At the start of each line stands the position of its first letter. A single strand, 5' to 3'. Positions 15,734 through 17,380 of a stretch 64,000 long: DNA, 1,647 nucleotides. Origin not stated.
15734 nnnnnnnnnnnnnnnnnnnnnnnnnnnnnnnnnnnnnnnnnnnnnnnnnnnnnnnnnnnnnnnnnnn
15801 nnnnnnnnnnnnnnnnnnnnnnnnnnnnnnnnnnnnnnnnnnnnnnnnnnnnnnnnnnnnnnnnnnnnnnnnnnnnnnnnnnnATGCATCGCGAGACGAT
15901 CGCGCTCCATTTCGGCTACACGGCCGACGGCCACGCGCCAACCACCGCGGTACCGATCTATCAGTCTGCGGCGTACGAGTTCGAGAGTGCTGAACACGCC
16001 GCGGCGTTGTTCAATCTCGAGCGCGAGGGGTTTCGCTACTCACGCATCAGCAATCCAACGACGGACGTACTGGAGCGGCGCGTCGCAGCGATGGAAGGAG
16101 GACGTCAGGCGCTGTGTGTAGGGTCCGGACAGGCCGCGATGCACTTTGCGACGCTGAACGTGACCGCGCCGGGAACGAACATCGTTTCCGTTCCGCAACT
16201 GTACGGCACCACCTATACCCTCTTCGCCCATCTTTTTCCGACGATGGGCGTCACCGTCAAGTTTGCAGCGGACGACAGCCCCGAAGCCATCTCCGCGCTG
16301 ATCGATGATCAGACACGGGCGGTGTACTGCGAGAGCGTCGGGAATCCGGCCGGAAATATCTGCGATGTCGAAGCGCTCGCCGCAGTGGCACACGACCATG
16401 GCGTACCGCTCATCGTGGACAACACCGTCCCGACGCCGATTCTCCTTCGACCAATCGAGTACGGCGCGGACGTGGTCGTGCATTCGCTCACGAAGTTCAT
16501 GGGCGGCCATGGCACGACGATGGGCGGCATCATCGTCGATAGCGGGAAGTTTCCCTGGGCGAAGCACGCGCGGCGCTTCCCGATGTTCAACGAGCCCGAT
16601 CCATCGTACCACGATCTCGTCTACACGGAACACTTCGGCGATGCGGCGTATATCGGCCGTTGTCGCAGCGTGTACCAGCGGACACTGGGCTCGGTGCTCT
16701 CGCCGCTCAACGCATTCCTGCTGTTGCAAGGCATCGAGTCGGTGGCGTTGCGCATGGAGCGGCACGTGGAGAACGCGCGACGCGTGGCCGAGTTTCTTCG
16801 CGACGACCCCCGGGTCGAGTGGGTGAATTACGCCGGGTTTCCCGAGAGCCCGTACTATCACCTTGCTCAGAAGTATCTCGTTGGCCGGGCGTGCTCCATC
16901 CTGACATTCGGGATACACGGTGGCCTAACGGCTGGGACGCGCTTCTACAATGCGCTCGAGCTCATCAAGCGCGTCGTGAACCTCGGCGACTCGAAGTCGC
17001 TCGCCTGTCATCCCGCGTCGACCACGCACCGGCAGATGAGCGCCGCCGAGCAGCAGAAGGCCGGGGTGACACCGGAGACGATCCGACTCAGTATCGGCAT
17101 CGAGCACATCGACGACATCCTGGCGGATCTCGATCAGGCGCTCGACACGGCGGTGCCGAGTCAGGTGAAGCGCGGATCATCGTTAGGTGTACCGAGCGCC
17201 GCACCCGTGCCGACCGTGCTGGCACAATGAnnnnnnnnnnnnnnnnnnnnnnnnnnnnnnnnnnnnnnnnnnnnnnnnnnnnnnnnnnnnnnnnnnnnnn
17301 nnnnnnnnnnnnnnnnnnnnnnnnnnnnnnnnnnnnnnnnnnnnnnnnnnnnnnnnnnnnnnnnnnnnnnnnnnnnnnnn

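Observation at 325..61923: One non-palindromic 8-mer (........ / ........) is massively over-represented and overrides codon preference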

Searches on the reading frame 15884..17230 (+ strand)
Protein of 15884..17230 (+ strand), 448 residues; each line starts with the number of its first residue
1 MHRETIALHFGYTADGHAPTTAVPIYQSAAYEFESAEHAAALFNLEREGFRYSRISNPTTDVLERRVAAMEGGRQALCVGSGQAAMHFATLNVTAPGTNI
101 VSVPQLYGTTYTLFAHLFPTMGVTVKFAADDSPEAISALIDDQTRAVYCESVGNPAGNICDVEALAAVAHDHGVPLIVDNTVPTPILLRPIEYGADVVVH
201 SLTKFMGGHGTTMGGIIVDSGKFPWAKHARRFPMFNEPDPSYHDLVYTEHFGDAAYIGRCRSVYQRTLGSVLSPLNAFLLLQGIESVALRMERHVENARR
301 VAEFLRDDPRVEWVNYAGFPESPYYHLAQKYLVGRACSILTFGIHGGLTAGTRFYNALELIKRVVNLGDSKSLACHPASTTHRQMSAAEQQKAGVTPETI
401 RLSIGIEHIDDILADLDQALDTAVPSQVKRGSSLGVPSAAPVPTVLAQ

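Call 14: search_protein_families(library=pfam, proteins=[window:15884-17230:+])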
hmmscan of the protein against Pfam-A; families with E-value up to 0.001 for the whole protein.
window:15884-17230:+ (448 aa): 5 families
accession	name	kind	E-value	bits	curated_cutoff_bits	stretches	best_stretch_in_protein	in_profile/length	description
PF01053.26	Cys_Met_Meta_PP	-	1e-122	409.9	27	1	4-420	1-380/381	Cys/Met metabolism PLP-dependent enzyme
PF01041.23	DegT_DnrJ_EryC1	-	5e-08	33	19.8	1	57-179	23-145/360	DegT/DnrJ/EryC1/StrS aminotransferase family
PF00155.27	Aminotran_1_2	-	5.7e-08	32.8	19.7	1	60-230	44-242/361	Aminotransferase class I and II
PF01212.27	Beta_elim_lyase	-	5.1e-06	26.5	27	1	57-306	31-266/288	Beta-eliminating lyase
PF00266.25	Aminotran_5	-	6.3e-06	25.8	21.5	1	133-212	129-209/371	Aminotransferase class-V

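Call 16: find_related_loci(query=window:15884-17230:+, collection=genome_contigs, flank=10000)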
Query window:15884-17230:+ (448 aa) in genome_contigs; peptide patterns used: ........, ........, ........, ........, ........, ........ (x = any residue, [..] = any of these).
600 stretches matched a pattern (row limit reached: there are more); 556 encode a relative of the query (tblastn E <= 1e-3); the best 80 are kept; 80 distinct loci.
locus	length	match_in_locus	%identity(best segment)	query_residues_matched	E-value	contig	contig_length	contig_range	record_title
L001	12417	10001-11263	76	1-421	0e+0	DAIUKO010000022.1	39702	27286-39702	MAG TPA_asm: Vicinamibacterales bacterium isolate CTOTU27892 NODE_76_length_39702_cov_8.415441, whole genome shotgun seq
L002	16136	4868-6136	75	1-423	0e+0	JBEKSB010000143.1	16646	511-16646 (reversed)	MAG: Xanthobacteraceae bacterium isolate SPRUCE 524 SPRUCE_524_143, whole genome shotgun sequence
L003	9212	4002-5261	77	1-420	0e+0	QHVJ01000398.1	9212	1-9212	MAG: Acidobacteria bacterium isolate AA35 14_1009_16_40cm_scaffold_80731_curated, whole genome shotgun sequence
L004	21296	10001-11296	74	1-436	0e+0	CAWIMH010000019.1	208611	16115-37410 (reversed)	MAG: uncultured proteobacterium isolate MFD05377.bin.1.214 genome assembly, contig: contig_44717, whole genome shotgun s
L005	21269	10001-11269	75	1-423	0e+0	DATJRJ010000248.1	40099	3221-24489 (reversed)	MAG TPA_asm: Candidatus Binataceae bacterium isolate SMAG_U14964 k141_1579059, whole genome shotgun sequence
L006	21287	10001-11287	75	1-432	0e+0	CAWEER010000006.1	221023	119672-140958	MAG: uncultured Alphaproteobacteria bacterium isolate MFD01138.bin.1.24 genome assembly, contig: contig_65434, whole gen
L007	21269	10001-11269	76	1-423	0e+0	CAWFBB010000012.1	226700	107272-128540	MAG: uncultured Alphaproteobacteria bacterium isolate MFD00964.bin.2.183 genome assembly, contig: contig_16900, whole ge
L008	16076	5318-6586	75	1-423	0e+0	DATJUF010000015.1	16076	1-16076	MAG TPA_asm: Candidatus Binataceae bacterium isolate SMAG_U15039 k141_2181284, whole genome shotgun sequence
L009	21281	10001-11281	74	1-427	0e+0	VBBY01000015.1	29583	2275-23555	MAG: Betaproteobacteria bacterium isolate BP_3 14_0927_02_20cm_scaffold_251, whole genome shotgun sequence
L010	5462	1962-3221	76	1-420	0e+0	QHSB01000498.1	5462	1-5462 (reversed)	MAG: Candidatus Rokuibacteriota bacterium isolate AR40 14_0903_16_30cm_scaffold_16944_curated, whole genome shotgun sequ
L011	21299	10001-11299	73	1-433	0e+0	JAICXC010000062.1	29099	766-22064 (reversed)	MAG: Bryobacteraceae bacterium isolate LS_FP_2_bin.90 k141_270934_length_29099_cov_21.4510, whole genome shotgun sequenc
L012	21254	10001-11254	75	1-418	0e+0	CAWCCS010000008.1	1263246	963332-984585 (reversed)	MAG: uncultured Alphaproteobacteria bacterium isolate MFD04434.bin.1.123 genome assembly, contig: contig_8113, whole gen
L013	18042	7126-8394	75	1-423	0e+0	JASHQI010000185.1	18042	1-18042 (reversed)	MAG: Xanthobacteraceae bacterium isolate JOPF071 JOPF_AWAY_contig_752705, whole genome shotgun sequence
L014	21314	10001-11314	72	1-437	0e+0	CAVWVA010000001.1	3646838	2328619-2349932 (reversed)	MAG: uncultured Acidobacteriaceae bacterium isolate MFD09671.bin.1.104 genome assembly, contig: contig_22255, whole geno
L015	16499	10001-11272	74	1-424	0e+0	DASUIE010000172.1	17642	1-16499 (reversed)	MAG TPA_asm: Stellaceae bacterium isolate SMAG_U1452 k141_1197809, whole genome shotgun sequence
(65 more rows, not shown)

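Call 23: find_homologous_proteins(query=window:15884-17230:+, max_evalue=1e-100)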
Query window:15884-17230:+ (448 aa): 8000 proteins with E <= 1e-100 among 8000 candidates; the best 120 are listed.
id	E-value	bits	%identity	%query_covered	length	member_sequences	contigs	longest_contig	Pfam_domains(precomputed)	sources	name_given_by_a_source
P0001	0.0e+0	1020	100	100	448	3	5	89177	PF00155.28,PF00266.26,PF01212.28,PF01053.27,PF01041.24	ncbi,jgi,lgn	jgi:O-acetylhomoserine (thiol)-lyase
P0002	1.2e-262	889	87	100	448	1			PF00155.28,PF00266.26,PF01053.27,PF01041.24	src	-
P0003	1.7e-261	885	89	97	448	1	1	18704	PF00155.28,PF00266.26,PF01053.27,PF01041.24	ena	-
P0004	1.8e-260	882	89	98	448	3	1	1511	PF00155.28,PF00266.26,PF01053.27,PF01041.24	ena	-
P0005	5.6e-260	880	90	96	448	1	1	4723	PF00155.28,PF00266.26,PF01053.27,PF01041.24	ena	-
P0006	1.4e-259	879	89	98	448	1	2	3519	PF00155.28,PF00266.26,PF01053.27,PF01041.24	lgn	-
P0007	1.5e-259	879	90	96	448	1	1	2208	PF00155.28,PF00266.26,PF01053.27,PF01041.24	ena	-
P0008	2.7e-259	878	87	100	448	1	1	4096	PF00155.28,PF00266.26,PF01053.27,PF01041.24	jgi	jgi:O-acetylhomoserine (thiol)-lyase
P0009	2.2e-258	875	87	99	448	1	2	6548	PF00155.28,PF00266.26,PF01053.27,PF01041.24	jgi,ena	jgi:O-acetylhomoserine (thiol)-lyase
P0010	1.1e-257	873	87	99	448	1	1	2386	PF00155.28,PF00266.26,PF01053.27,PF01041.24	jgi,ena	jgi:O-acetylhomoserine (thiol)-lyase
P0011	1.7e-256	869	88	96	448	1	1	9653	PF00155.28,PF00266.26,PF01053.27,PF01041.24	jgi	jgi:O-acetylhomoserine (thiol)-lyase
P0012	2.2e-256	869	88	96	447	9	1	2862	PF00155.28,PF00266.26,PF01212.28,PF01053.27,PF01041.24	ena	-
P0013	3.5e-256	868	88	96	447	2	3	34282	PF00155.28,PF00266.26,PF01212.28,PF01053.27,PF01041.24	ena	-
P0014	8.7e-256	867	86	100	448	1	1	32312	PF00155.28,PF00266.26,PF01212.28,PF01053.27,PF01041.24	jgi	jgi:O-acetylhomoserine (thiol)-lyase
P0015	3.6e-255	865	86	98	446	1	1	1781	PF00155.28,PF00266.26,PF01053.27,PF01041.24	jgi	jgi:O-acetylhomoserine (thiol)-lyase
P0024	3.7e-254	861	88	96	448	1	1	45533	PF00155.28,PF00266.26,PF01053.27,PF01041.24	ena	-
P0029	1.2e-251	853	86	96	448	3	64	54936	PF00155.28,PF00266.26,PF01212.28,PF01053.27,PF01041.24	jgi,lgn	jgi:O-acetylhomoserine (thiol)-lyase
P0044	2.9e-250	848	84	98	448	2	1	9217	PF00266.26,PF01053.27,PF01041.24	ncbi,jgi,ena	-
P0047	3.8e-250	848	88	95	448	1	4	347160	PF00155.28,PF00266.26,PF01212.28,PF01053.27,PF01041.24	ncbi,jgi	ncbi:MAG TPA: O-acetylhomoserine aminocarboxypropyltransferase/cysteine synthase family protein [Gem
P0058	2.2e-249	846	83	99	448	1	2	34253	PF00155.28,PF00266.26,PF01053.27,PF01041.24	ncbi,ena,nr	ncbi:MAG TPA: O-acetylhomoserine aminocarboxypropyltransferase/cysteine synthase family protein [Gem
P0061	4.0e-249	845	85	99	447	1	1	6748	PF00155.28,PF00266.26,PF01053.27,PF01041.24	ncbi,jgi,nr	ncbi:MAG TPA: O-acetylhomoserine aminocarboxypropyltransferase/cysteine synthase family protein [Gem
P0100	5.4e-237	805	83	92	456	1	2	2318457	PF00155.28,PF00266.26,PF01053.27,PF01041.24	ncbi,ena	-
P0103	7.9e-235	798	81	95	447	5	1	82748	PF00155.28,PF00266.26,PF01053.27,PF01041.24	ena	-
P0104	2.6e-234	796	81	93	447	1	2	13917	PF00155.28,PF00266.26,PF01053.27,PF01041.24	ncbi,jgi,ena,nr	ncbi:MAG TPA: O-acetylhomoserine aminocarboxypropyltransferase/cysteine synthase family protein [Gem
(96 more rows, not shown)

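Call 24: find_encoding_contigs(protein=P0001, flank=10000, max_places=5)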
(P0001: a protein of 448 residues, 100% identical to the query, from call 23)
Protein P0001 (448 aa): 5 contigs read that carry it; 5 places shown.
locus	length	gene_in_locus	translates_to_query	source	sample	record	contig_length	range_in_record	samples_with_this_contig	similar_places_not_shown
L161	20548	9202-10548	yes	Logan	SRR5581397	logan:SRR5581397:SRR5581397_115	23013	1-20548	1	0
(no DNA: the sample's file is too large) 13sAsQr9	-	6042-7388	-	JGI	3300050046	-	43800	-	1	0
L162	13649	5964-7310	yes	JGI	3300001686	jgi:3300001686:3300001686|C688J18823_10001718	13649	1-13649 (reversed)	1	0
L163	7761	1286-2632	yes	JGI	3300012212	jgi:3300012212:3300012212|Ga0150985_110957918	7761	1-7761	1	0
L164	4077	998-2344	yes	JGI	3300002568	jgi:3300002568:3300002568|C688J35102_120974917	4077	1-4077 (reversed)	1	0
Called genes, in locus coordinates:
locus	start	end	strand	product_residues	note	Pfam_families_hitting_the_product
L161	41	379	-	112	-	PF03551:PadR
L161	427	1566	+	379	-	PF01925:TauE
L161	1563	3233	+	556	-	PF00450:Peptidase_S10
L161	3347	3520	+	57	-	-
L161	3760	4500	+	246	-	PF00440:TetR_N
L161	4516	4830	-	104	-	-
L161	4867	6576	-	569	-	PF00535:Glycos_transf_2, PF10111:Glyco_tranf_2_2, PF13641:Glyco_tranf_2_3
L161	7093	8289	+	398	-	PF02771:Acyl-CoA_dh_N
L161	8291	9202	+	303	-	-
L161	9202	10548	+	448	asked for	PF01053:Cys_Met_Meta_PP, PF00155:Aminotran_1_2, PF01041:DegT_DnrJ_EryC1, PF01212:Beta_elim_lyase (weak), PF00266:Aminotran_5 (weak)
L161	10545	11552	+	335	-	PF04204:HTS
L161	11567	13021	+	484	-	PF00282:Pyridoxal_deC, PF01212:Beta_elim_lyase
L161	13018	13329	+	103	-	PF00550:PP-binding (weak)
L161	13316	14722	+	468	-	PF00501:AMP-binding, PF13193:AMP-binding_C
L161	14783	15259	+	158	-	PF01613:Flavin_Reduct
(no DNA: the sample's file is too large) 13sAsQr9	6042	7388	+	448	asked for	PF01053:Cys_Met_Meta_PP, PF00155:Aminotran_1_2, PF01041:DegT_DnrJ_EryC1, PF01212:Beta_elim_lyase (weak), PF00266:Aminotran_5 (weak)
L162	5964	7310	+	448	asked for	PF01053:Cys_Met_Meta_PP, PF00155:Aminotran_1_2, PF01041:DegT_DnrJ_EryC1, PF01212:Beta_elim_lyase (weak), PF00266:Aminotran_5 (weak)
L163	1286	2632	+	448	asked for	PF01053:Cys_Met_Meta_PP, PF00155:Aminotran_1_2, PF01041:DegT_DnrJ_EryC1, PF01212:Beta_elim_lyase (weak), PF00266:Aminotran_5 (weak)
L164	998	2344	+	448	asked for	PF01053:Cys_Met_Meta_PP, PF00155:Aminotran_1_2, PF01041:DegT_DnrJ_EryC1, PF01212:Beta_elim_lyase (weak), PF00266:Aminotran_5 (weak)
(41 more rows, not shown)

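Call 25: find_encoding_contigs(protein=P0100, flank=10000, max_places=3)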
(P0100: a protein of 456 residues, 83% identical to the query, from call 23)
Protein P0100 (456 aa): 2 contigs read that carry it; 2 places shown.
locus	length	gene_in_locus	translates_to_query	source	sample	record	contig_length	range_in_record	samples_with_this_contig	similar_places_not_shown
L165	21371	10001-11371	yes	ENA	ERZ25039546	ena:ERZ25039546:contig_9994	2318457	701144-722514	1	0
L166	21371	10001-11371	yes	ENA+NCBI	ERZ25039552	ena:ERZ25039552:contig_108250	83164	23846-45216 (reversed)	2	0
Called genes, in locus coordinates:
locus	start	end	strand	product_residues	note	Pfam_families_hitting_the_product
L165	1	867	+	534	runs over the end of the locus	PF00551:Formyl_trans_N, PF01522:Polysacc_deac_1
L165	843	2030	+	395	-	PF13439:Glyco_transf_4, PF13477:Glyco_trans_4_2 (faint), PF13579:Glyco_trans_4_4, PF00534:Glycos_transf_1, PF13692:Glyco_trans_1_4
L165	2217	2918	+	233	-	PF13489:Methyltransf_23 (weak), PF01209:Ubie_methyltran, PF13649:Methyltransf_25, PF13847:Methyltransf_31, PF08241:Methyltransf_11, PF08242:Methyltransf_12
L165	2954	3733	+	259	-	PF01522:Polysacc_deac_1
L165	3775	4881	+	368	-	PF13439:Glyco_transf_4, PF13579:Glyco_trans_4_4, PF20706:GT4-conflict (weak), PF00534:Glycos_transf_1, PF13692:Glyco_trans_1_4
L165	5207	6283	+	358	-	-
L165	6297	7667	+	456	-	PF13579:Glyco_trans_4_4, PF13439:Glyco_transf_4, PF00534:Glycos_transf_1 (weak)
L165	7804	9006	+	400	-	PF02771:Acyl-CoA_dh_N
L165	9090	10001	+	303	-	-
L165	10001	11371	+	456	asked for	PF01053:Cys_Met_Meta_PP, PF00155:Aminotran_1_2, PF01041:DegT_DnrJ_EryC1, PF00266:Aminotran_5 (weak)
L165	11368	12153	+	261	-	PF04204:HTS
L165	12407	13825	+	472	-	PF00282:Pyridoxal_deC, PF01212:Beta_elim_lyase (weak)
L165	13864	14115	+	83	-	-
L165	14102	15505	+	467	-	PF00501:AMP-binding, PF13193:AMP-binding_C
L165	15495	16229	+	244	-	PF00106:adh_short, PF01370:Epimerase (weak), PF08659:KR, PF23441:SDR, PF13561:adh_short_C2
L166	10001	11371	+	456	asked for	PF01053:Cys_Met_Meta_PP, PF00155:Aminotran_1_2, PF01041:DegT_DnrJ_EryC1, PF00266:Aminotran_5 (weak)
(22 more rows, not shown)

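Call 26: find_encoding_contigs(protein=P0047, flank=10000, max_places=4)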
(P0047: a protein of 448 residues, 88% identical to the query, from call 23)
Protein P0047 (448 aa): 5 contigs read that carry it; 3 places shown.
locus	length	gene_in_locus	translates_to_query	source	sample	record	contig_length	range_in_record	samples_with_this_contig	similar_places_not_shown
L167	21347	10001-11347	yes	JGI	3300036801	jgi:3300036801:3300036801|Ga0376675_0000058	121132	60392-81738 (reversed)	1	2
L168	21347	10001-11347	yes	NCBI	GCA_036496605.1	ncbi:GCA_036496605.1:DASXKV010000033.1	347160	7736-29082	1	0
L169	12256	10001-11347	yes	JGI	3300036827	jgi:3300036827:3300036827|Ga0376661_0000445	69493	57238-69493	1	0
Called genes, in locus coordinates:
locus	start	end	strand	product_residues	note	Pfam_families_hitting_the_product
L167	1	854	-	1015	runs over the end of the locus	PF00246:Peptidase_M14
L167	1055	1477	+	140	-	PF03061:4HBT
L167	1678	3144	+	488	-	PF01565:FAD_binding_4, PF08031:BBE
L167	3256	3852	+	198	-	PF13618:Gluconate_2-dh3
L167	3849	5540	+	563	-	PF00732:GMC_oxred_N, PF05199:GMC_oxred_C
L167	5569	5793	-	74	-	-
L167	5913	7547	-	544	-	PF00535:Glycos_transf_2, PF10111:Glyco_tranf_2_2, PF13641:Glyco_tranf_2_3 (weak)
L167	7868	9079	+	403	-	PF02771:Acyl-CoA_dh_N, PF00441:Acyl-CoA_dh_1 (weak)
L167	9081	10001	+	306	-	-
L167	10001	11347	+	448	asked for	PF01053:Cys_Met_Meta_PP, PF00155:Aminotran_1_2, PF01212:Beta_elim_lyase (faint), PF01041:DegT_DnrJ_EryC1 (weak), PF00266:Aminotran_5 (weak)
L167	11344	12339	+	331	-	PF04204:HTS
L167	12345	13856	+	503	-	PF00282:Pyridoxal_deC, PF01212:Beta_elim_lyase (weak)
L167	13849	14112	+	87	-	PF00550:PP-binding (weak)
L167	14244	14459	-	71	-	-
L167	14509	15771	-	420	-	-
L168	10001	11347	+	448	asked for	PF01053:Cys_Met_Meta_PP, PF00155:Aminotran_1_2, PF01212:Beta_elim_lyase (faint), PF01041:DegT_DnrJ_EryC1 (weak), PF00266:Aminotran_5 (weak)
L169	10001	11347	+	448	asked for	PF01053:Cys_Met_Meta_PP, PF00155:Aminotran_1_2, PF01212:Beta_elim_lyase (faint), PF01041:DegT_DnrJ_EryC1 (weak), PF00266:Aminotran_5 (weak)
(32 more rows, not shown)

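Call 30: find_encoding_contigs(protein=P0024, flank=10000, max_places=1)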
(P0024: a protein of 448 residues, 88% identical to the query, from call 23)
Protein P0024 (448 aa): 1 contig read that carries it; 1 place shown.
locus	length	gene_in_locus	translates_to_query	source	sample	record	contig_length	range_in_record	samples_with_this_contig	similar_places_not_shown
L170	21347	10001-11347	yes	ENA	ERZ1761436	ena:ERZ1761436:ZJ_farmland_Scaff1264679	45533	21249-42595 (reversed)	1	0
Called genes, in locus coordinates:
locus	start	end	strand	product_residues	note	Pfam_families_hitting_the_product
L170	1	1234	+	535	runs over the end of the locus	PF00890:FAD_binding_2 (faint), PF01266:DAO (weak), PF13450:NAD_binding_8 (weak), PF00732:GMC_oxred_N, PF05199:GMC_oxred_C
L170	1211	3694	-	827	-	PF00696:AA_kinase, PF22468:ACT_9, PF01842:ACT (weak), PF13840:ACT_7, PF22468:ACT_9, PF03447:NAD_binding_3, PF00742:Homoserine_dh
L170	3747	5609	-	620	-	PF00501:AMP-binding, PF13193:AMP-binding_C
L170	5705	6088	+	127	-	PF12680:SnoaL_2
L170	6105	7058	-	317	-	PF00135:COesterase, PF20434:BD-FAE, PF07859:Abhydrolase_3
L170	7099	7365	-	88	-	PF00550:PP-binding (weak)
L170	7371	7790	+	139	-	-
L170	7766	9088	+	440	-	PF02771:Acyl-CoA_dh_N, PF00441:Acyl-CoA_dh_1 (weak)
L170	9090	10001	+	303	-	-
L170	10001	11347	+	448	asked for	PF01053:Cys_Met_Meta_PP, PF00155:Aminotran_1_2 (weak), PF01041:DegT_DnrJ_EryC1, PF00266:Aminotran_5 (weak)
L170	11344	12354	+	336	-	PF04204:HTS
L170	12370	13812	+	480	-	PF00282:Pyridoxal_deC, PF01212:Beta_elim_lyase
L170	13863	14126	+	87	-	PF00550:PP-binding (weak)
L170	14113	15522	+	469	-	PF00501:AMP-binding, PF13193:AMP-binding_C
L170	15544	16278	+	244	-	PF00106:adh_short, PF08659:KR, PF13561:adh_short_C2, PF23441:SDR (weak)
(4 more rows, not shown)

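Call 31: find_encoding_contigs(protein=P0029, flank=10000, max_places=1)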
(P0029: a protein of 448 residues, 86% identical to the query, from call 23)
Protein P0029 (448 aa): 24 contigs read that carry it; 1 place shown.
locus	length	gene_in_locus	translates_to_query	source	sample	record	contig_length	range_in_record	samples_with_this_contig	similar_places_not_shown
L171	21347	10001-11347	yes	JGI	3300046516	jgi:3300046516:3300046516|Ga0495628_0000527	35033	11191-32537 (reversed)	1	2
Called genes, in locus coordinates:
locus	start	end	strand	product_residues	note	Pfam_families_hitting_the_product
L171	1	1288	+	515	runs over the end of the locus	PF00890:FAD_binding_2 (faint), PF01266:DAO (weak), PF13450:NAD_binding_8 (faint), PF00732:GMC_oxred_N, PF05199:GMC_oxred_C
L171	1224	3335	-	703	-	PF00696:AA_kinase, PF22468:ACT_9, PF01842:ACT (weak), PF13840:ACT_7, PF22468:ACT_9, PF03447:NAD_binding_3, PF00742:Homoserine_dh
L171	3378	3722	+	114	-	-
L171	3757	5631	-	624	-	PF00501:AMP-binding, PF13193:AMP-binding_C (weak)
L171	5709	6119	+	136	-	PF12680:SnoaL_2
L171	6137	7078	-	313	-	PF00135:COesterase (faint), PF20434:BD-FAE, PF07859:Abhydrolase_3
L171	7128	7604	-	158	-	PF00550:PP-binding (weak)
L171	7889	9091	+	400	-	PF02771:Acyl-CoA_dh_N, PF00441:Acyl-CoA_dh_1 (weak)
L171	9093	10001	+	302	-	-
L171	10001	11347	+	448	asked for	PF01053:Cys_Met_Meta_PP, PF00155:Aminotran_1_2 (weak), PF01212:Beta_elim_lyase (weak), PF01041:DegT_DnrJ_EryC1, PF00266:Aminotran_5 (weak)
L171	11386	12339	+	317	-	PF04204:HTS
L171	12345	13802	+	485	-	PF00282:Pyridoxal_deC, PF01212:Beta_elim_lyase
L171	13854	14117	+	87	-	-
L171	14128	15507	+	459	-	PF00501:AMP-binding, PF13193:AMP-binding_C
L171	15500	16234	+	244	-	PF00106:adh_short, PF01370:Epimerase (weak), PF08659:KR, PF13561:adh_short_C2, PF23441:SDR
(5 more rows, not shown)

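Call 32: find_encoding_contigs(protein=P0058, flank=10000, max_places=1)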
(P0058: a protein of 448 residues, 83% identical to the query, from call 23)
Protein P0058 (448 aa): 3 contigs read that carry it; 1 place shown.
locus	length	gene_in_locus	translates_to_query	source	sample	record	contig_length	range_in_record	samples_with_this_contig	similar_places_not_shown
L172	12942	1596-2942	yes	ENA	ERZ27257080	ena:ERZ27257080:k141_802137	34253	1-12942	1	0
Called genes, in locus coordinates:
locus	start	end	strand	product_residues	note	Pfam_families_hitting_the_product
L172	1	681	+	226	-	PF00441:Acyl-CoA_dh_1 (weak)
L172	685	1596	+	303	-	-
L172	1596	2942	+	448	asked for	PF01053:Cys_Met_Meta_PP, PF00155:Aminotran_1_2 (weak), PF01041:DegT_DnrJ_EryC1, PF00266:Aminotran_5 (weak)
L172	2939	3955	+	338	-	PF04204:HTS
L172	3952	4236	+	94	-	PF00550:PP-binding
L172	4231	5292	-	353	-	PF01757:Acyl_transf_3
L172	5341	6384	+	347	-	-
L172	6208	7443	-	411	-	PF01522:Polysacc_deac_1 (weak)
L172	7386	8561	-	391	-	PF13579:Glyco_trans_4_4 (weak), PF13439:Glyco_transf_4, PF00534:Glycos_transf_1, PF13692:Glyco_trans_1_4, PF13524:Glyco_trans_1_2 (weak)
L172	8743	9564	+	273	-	-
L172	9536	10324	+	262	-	PF01522:Polysacc_deac_1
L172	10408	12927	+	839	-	PF16889:Hepar_II_III_N, PF07940:Hepar_II_III_C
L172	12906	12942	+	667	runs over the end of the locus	PF13522:GATase_6, PF13537:GATase_7, PF12481:DUF3700 (weak), PF00733:Asn_synthase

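Call 33: find_encoding_contigs(protein=P0103, flank=10000, max_places=1)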
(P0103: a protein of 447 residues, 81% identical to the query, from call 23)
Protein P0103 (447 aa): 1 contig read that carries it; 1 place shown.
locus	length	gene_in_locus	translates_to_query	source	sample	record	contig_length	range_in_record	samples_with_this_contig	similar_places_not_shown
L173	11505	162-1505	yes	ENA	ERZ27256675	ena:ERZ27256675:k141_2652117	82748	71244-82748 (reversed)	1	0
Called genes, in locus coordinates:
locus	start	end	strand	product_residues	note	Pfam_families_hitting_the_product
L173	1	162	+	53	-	?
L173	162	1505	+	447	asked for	PF01053:Cys_Met_Meta_PP, PF00155:Aminotran_1_2 (weak), PF01041:DegT_DnrJ_EryC1 (weak), PF00266:Aminotran_5 (weak)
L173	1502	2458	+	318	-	PF04204:HTS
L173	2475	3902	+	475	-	PF00282:Pyridoxal_deC, PF01212:Beta_elim_lyase (weak)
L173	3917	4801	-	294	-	-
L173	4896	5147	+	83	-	-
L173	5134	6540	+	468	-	PF00501:AMP-binding, PF13193:AMP-binding_C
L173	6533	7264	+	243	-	PF00106:adh_short, PF08659:KR, PF13561:adh_short_C2, PF23441:SDR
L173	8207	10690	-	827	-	PF00696:AA_kinase, PF22468:ACT_9, PF01842:ACT, PF13840:ACT_7, PF22468:ACT_9, PF03447:NAD_binding_3, PF00742:Homoserine_dh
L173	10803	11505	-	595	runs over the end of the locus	PF00501:AMP-binding, PF13193:AMP-binding_C (weak)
